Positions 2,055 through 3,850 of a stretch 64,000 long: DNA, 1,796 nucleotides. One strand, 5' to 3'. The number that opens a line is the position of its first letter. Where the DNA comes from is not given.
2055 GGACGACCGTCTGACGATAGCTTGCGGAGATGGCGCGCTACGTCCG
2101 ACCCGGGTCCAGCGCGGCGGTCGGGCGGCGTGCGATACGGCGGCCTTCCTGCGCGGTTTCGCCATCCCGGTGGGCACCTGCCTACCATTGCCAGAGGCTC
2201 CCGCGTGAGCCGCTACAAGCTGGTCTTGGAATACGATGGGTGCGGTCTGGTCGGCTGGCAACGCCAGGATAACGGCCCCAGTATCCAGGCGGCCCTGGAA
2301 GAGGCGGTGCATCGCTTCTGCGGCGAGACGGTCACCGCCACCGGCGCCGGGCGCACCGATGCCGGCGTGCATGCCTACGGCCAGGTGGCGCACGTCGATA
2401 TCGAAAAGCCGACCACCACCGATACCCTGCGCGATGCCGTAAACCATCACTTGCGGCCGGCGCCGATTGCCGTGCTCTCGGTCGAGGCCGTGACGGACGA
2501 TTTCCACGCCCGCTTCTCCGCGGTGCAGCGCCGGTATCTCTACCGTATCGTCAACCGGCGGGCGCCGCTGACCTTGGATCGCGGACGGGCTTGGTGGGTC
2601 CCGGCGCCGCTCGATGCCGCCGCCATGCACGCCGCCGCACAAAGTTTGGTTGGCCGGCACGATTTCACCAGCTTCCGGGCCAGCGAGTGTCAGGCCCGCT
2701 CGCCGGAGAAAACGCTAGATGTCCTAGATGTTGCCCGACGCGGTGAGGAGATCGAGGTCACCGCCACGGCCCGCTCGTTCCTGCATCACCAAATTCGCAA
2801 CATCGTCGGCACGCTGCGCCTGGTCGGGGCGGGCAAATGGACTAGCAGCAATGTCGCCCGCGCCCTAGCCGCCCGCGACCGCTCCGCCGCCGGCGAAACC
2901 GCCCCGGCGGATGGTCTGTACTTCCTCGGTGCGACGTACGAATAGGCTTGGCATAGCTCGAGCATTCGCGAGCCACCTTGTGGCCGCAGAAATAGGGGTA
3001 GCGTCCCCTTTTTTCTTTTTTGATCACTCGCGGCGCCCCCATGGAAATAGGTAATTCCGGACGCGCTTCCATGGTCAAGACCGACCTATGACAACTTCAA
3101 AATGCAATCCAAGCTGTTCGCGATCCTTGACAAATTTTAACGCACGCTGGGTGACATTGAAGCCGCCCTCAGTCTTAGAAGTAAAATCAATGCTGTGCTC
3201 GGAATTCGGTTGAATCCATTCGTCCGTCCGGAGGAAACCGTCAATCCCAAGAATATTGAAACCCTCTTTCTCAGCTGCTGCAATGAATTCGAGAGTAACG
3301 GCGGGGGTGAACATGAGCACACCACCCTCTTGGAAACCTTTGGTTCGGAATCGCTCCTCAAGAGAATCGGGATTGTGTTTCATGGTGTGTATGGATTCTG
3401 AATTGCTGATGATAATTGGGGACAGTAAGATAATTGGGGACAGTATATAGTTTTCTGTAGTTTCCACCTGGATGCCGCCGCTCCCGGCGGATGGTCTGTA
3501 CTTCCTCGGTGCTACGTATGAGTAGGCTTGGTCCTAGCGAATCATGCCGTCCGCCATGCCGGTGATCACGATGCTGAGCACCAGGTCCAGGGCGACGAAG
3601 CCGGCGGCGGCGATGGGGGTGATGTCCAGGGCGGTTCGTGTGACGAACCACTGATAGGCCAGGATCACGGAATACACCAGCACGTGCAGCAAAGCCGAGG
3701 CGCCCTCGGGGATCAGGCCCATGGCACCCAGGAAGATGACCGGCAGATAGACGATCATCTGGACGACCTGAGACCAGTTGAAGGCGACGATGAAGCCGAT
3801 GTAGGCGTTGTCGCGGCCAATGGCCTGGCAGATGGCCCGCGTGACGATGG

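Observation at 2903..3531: Low-GC ~0.5 kb islet at the truA 3' end, bracketed by a 49-bp duplication that differs only at synonymous codon positions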

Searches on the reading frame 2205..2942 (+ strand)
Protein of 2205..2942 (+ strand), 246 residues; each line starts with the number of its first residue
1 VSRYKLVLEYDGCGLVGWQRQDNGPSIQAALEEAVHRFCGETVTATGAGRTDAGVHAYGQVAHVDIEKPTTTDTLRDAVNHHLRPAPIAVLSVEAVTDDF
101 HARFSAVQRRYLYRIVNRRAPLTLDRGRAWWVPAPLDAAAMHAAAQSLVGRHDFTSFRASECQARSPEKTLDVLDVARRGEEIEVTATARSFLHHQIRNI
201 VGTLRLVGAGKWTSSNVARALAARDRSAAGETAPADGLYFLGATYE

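Call 7: search_protein_families(library=pfam, proteins=[window:2205-2942:+], max_evalue=1)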
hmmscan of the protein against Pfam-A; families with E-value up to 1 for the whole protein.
window:2205-2942:+ (246 aa): 1 family
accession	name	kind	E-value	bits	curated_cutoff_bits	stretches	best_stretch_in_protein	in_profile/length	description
PF01416.25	PseudoU_synth_1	-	4.4e-40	136.9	23.3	2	144-246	1-108/108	tRNA pseudouridine synthase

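Call 8: search_protein_families(library=ncbifam, proteins=[window:2205-2942:+], max_evalue=1)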
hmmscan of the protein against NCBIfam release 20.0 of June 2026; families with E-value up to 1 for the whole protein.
window:2205-2942:+ (246 aa): 5 families
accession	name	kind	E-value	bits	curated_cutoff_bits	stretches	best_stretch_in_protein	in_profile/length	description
TIGR00071.1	hisT_truA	equivalog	2.2e-53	181.3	142.85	1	5-239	4-227/228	tRNA pseudouridine(38-40) synthase TruA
NF000622.1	PRK00021.3-3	equivalog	2.4e-22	79.7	308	1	9-236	6-216/265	tRNA pseudouridine(38-40) synthase TruA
NF010422.0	PRK13848.1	subfamily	0.062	13.9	127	1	26-61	48-83/98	conjugal transfer protein TraC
TIGR03936.1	sam_1_link_chp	equivalog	0.09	12.5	71.9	1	54-115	56-115/209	TIGR03936 family radical SAM-associated protein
NF041434.1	UmoC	subfamily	0.21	11.7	120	1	136-166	46-77/105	UmoC family flagellar biogenesis regulator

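Call 16: find_related_loci(query=window:2205-2942:+, collection=genome_contigs, flank=6000)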
Query window:2205-2942:+ (246 aa) in genome_contigs; peptide patterns used: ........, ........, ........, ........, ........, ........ (x = any residue, [..] = any of these).
600 stretches matched a pattern (row limit reached: there are more); 512 encode a relative of the query (tblastn E <= 1e-3); the best 80 are kept; 80 distinct loci.
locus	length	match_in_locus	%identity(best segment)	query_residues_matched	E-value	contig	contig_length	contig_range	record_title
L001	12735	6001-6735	75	1-245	4e-121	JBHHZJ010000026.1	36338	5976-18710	MAG: Kiloniellaceae bacterium isolate Maj_1_bin.32 NODE_405_length_36338_cov_15.952815, whole genome shotgun sequence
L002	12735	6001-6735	72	1-245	8e-120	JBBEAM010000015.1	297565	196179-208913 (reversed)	MAG: Rhodovibrionaceae bacterium isolate LejiaE_66_151 Lejia_E_5_length_297565_cov_92, whole genome shotgun sequence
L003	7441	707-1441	73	1-245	6e-115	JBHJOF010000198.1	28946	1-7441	MAG: Kiloniellales bacterium isolate al_S5C224 S5Ck119_36055, whole genome shotgun sequence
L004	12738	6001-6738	69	1-246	3e-114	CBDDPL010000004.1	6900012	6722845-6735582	MAG: Denitrobaculum sp. isolate 3be665f0-f184-4678-b6b7-05c68c88e287 genome assembly, contig: chromosome_2, whole genome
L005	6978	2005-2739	69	1-245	3e-112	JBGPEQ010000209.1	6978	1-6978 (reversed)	MAG: Dongiaceae bacterium isolate OBJ_0618_7090110_87 k141_8209599_length_6978_cov_16.7478, whole genome shotgun sequenc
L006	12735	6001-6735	71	1-245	5e-112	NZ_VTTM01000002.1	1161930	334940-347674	Azospirillum oryzae strain COC8 NODE_2_length_1161930, whole genome shotgun sequence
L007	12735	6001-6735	71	1-245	1e-111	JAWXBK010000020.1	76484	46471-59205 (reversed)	MAG: Rhodospirillaceae bacterium isolate MP6IB1.145 k99_221690, whole genome shotgun sequence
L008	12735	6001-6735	70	1-245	1e-111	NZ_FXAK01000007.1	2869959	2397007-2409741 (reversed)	Azospirillum oryzae strain A2P, whole genome shotgun sequence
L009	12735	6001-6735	70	1-245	2e-111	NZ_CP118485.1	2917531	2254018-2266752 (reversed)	Azospirillum sp. B2RO_4 chromosome 1, complete sequence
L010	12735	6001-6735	69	1-245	7e-110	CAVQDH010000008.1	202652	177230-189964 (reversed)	MAG: uncultured Alphaproteobacteria bacterium isolate MFD02416.bin.1.390 genome assembly, contig: contig_63626, whole ge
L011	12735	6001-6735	69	1-245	2e-110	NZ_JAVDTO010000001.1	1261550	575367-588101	Azospirillum sp. BE72 Ga0454506_01, whole genome shotgun sequence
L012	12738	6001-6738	68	1-246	5e-110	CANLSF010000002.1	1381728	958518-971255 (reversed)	uncultured Kiloniellaceae bacterium isolate 2B2-119-4.fasta genome assembly, contig: NODE_2, whole genome shotgun sequen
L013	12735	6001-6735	68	1-245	5e-110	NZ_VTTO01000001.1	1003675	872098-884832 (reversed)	Azospirillum sp. B21 NODE_1_length_1003675, whole genome shotgun sequence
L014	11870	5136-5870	71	1-245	1e-109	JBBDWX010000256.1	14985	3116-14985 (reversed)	MAG: Dongiaceae bacterium isolate LejiaD_2_64_10 Lejia_D_6305_length_14985_cov_6, whole genome shotgun sequence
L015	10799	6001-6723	70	1-241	1e-109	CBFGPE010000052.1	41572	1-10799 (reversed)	MAG TPA_asm: uncultured Azospirillum sp. isolate SRR14536363_concoct_32 genome assembly, contig: ERZ27321112.354, whole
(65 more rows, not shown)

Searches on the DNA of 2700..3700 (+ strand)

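Call 61: search_rna_families(source=window, start=2700, end=3700, threshold=evalue, max_evalue=1)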
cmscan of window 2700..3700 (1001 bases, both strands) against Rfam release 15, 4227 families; matches with E-value up to 1: 0.
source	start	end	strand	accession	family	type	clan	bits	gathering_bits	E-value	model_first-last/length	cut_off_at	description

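Call 97: search_dna_similar(query=window:2940-3545:+, collection=phages, mode=distant, max_evalue=0.01, max_rows=10)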
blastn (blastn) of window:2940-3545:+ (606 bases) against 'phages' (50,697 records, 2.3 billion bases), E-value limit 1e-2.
No match.
